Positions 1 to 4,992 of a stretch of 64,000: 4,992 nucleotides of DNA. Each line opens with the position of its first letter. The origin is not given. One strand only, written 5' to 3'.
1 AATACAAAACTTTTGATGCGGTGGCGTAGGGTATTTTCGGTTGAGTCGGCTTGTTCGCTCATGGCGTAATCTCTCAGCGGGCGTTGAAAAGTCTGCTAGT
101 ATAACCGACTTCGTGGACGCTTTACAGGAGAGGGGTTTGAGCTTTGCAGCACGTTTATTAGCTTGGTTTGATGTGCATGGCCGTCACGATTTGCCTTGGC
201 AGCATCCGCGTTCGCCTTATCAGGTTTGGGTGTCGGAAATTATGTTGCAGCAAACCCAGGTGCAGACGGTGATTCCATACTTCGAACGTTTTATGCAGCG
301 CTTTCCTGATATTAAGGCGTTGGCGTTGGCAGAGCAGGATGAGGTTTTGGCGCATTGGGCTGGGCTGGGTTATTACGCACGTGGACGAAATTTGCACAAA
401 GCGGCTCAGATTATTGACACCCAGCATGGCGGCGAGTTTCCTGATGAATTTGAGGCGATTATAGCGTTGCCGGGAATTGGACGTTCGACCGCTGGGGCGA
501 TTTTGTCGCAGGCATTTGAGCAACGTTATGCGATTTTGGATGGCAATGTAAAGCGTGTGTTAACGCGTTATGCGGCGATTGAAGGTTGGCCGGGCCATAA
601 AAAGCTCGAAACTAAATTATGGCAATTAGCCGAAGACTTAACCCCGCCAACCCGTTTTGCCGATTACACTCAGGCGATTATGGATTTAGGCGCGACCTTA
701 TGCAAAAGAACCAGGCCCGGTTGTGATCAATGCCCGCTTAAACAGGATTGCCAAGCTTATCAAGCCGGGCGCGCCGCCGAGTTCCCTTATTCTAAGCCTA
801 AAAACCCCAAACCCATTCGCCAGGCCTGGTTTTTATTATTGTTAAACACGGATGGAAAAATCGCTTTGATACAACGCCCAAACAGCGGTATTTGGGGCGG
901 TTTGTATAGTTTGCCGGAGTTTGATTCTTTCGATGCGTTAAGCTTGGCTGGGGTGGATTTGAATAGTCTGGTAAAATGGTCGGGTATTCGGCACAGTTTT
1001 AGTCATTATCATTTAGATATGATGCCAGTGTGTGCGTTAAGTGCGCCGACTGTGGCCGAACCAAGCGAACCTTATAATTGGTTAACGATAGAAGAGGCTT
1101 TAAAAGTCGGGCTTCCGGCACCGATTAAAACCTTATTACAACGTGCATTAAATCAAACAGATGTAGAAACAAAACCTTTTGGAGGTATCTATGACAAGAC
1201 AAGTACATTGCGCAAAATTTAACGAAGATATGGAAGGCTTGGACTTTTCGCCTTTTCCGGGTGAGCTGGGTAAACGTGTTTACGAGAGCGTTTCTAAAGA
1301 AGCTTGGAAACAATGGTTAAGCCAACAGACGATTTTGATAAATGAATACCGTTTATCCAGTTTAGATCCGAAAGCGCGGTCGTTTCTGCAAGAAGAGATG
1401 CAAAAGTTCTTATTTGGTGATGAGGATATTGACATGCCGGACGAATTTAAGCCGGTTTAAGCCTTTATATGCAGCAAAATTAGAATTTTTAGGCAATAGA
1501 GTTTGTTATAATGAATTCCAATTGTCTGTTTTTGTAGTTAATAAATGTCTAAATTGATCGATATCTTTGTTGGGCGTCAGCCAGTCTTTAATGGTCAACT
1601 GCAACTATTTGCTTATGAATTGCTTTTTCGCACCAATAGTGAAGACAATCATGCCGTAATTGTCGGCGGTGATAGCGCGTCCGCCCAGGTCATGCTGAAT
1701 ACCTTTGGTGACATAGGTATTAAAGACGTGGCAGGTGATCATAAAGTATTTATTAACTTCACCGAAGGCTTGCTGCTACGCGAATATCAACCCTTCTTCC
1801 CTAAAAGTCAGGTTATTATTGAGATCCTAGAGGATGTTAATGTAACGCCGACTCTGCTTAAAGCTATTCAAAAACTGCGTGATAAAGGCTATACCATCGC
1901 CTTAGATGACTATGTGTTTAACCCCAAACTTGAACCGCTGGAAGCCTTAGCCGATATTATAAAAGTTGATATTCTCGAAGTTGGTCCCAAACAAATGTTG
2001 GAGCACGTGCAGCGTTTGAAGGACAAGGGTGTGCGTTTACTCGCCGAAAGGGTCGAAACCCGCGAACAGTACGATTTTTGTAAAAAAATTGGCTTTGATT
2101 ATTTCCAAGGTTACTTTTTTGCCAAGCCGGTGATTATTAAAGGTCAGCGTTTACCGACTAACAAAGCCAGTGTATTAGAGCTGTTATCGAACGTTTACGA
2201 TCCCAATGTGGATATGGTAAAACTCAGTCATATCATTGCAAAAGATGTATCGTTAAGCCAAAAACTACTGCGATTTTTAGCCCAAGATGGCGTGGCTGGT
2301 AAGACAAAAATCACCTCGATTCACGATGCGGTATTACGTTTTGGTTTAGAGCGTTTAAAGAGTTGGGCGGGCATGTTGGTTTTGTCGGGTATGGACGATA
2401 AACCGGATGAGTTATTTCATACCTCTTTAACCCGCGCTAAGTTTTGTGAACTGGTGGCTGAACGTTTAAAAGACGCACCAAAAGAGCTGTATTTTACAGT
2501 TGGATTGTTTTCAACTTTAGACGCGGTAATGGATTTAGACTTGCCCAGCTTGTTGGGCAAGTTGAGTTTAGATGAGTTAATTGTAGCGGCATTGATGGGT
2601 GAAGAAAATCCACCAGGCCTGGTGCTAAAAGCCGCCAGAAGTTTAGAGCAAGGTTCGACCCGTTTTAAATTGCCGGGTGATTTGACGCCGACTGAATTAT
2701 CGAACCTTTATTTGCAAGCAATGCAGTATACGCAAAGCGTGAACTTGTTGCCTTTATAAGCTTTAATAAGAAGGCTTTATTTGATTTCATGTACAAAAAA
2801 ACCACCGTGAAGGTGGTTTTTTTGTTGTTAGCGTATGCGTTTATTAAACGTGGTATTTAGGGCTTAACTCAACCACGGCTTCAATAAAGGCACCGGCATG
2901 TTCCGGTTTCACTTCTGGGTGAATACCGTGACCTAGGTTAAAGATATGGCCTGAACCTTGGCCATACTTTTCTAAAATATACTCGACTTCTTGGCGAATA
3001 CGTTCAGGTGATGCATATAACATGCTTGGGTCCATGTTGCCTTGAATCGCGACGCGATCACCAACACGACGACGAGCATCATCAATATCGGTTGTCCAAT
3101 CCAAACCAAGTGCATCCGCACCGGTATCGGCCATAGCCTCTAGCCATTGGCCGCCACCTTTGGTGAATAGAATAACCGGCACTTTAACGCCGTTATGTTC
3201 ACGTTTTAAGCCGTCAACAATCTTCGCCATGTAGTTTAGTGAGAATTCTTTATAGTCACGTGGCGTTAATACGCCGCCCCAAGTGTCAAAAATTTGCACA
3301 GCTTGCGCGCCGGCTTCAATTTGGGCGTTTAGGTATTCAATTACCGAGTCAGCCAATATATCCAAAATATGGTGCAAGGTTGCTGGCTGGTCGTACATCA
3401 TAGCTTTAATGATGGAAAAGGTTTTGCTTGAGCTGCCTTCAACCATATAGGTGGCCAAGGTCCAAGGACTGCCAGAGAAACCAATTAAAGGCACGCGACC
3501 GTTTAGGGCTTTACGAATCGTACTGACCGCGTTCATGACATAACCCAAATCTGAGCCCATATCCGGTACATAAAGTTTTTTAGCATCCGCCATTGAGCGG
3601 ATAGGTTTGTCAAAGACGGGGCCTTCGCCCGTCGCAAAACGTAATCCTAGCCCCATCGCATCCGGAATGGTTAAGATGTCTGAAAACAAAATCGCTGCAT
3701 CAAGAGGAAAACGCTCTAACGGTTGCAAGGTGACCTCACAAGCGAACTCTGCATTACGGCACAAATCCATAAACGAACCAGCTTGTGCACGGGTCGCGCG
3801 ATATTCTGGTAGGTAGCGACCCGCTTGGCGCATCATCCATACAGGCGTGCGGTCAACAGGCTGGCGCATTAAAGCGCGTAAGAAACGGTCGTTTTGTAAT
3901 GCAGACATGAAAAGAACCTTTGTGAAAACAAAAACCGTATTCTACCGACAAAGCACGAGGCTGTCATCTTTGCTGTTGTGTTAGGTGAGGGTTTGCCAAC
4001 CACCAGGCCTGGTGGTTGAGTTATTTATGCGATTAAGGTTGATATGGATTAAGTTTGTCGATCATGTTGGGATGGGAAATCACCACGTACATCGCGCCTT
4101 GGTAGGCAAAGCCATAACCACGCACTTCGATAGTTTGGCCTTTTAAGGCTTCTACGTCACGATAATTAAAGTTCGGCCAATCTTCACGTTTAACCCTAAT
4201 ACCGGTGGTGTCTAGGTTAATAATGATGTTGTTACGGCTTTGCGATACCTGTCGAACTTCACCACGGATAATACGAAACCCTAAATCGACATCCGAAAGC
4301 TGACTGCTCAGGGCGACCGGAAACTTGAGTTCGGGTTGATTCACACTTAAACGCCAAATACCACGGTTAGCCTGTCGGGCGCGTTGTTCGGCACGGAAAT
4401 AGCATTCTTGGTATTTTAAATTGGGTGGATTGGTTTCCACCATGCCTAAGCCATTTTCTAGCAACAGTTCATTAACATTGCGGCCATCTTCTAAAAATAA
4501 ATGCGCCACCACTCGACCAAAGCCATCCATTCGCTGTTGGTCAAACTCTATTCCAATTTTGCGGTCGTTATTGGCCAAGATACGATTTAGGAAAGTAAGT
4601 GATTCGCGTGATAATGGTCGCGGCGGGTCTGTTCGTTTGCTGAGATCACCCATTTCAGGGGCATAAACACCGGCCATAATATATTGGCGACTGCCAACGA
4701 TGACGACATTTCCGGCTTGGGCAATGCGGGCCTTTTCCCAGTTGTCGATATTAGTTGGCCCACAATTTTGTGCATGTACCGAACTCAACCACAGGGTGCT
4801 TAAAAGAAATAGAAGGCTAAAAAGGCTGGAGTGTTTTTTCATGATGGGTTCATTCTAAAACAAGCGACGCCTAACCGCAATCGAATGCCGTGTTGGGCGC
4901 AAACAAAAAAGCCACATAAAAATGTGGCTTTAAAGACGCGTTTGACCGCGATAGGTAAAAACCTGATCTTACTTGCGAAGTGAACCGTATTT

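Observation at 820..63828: Highly iterated palindrome (consensus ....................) pervades the window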

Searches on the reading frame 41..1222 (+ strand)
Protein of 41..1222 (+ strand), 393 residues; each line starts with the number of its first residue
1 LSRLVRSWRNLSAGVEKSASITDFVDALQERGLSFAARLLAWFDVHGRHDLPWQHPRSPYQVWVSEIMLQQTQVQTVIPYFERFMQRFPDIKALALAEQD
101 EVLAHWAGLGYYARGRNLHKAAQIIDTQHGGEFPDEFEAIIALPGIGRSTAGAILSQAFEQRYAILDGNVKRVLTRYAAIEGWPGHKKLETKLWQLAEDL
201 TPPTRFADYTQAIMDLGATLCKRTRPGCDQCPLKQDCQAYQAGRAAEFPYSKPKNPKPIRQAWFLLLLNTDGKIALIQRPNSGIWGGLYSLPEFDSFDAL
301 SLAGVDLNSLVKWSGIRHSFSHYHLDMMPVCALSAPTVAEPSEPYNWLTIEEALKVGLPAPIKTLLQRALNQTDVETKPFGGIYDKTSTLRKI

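Call 11: search_protein_families(library=ncbifam, proteins=[window:41-1222:+], max_evalue=0.00001)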
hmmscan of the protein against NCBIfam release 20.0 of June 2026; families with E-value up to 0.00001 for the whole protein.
window:41-1222:+ (393 aa): 6 families
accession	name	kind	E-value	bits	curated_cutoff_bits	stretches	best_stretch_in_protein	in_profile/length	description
NF008132.0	PRK10880.1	equivalog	5.3e-128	427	427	1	34-371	6-347/351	A/G-specific adenine glycosylase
TIGR01084.1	mutY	equivalog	5.5e-115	383.7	286.5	1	35-301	2-270/277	A/G-specific adenine glycosylase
NF010488.0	PRK13910.1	equivalog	2.4e-35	122.3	471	1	67-239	1-169/290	adenine-specific DNA glycosylase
TIGR01083.1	nth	equivalog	1e-19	70.9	211.7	1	57-228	25-192/192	endonuclease III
NF007978.0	PRK10702.1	equivalog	2.7e-09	37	405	1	111-238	82-204/211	endonuclease III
NF053634.1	MonDNAglycDR2438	equivalog_domain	9.8e-09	35.1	400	1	137-242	107-209/219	monofunctional DNA glycosylase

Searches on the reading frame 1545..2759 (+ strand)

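Call 11: search_protein_families(library=ncbifam, proteins=[window:1545-2759:+], max_evalue=0.00001)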
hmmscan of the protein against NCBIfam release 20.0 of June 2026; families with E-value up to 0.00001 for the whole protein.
window:1545-2759:+ (404 aa): 3 families
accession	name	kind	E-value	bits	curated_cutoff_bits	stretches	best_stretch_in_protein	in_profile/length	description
NF052265.1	EAL_dom_RimA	equivalog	7.8e-08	31.9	430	1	85-197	111-235/248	S6 modification regulatory phosphodiesterase RimA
NF008467.0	PRK11359.1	equivalog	1.9e-06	26.2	857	1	87-204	662-789/800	oxygen-sensing cyclic-di-GMP phosphodiesterase DosP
NF053781.1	cdiGMPphdstlr2612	equivalog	9.3e-06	23.5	1600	0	81-196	1130-1256/1268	Tlr1612 family c-di-GMP phosphodiesterase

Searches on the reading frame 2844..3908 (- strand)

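Call 11: search_protein_families(library=ncbifam, proteins=[window:2844-3908:-], max_evalue=0.00001)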
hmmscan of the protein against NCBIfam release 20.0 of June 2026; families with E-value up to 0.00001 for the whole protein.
window:2844-3908:- (354 aa): 5 families
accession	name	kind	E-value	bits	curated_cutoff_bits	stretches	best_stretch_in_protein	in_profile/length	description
TIGR01464.1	hemE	equivalog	7.6e-139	462.4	302.95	1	9-345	2-336/338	uroporphyrinogen decarboxylase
TIGR01463.1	mtaA_cmuA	subfamily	2.3e-29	102.7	235.4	1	6-345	6-335/340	MtaA/CmuA family methyltransferase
NF004889.0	PRK06252.1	subfamily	6.3e-29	101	244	1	5-347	6-335/340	methylcobalamin:coenzyme M methyltransferase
NF040654.1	MtaA_Meth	equivalog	2.8e-19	69.2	400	1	6-344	4-331/337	methylcobamide:CoM methyltransferase MtaA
NF041608.1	methylcob_mtaseMtbA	equivalog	2e-18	66.6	600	1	7-344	8-333/339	methylcobamide:CoM methyltransferase MtbA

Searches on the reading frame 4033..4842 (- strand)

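Call 11: search_protein_families(library=ncbifam, proteins=[window:4033-4842:-], max_evalue=0.00001)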
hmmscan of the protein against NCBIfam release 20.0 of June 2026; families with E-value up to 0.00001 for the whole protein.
window:4033-4842:- (269 aa): 2 families
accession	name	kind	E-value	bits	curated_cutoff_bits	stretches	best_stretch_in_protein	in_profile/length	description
NF047694.1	TnucaseNucIStaph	equivalog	5.3e-13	48.8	250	1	55-163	71-174/175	thermonuclease NucI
NF047969.1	CaNuclEcnA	equivalog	2.4e-07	30.8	180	1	84-165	72-150/151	calcium-activated nuclease EcnA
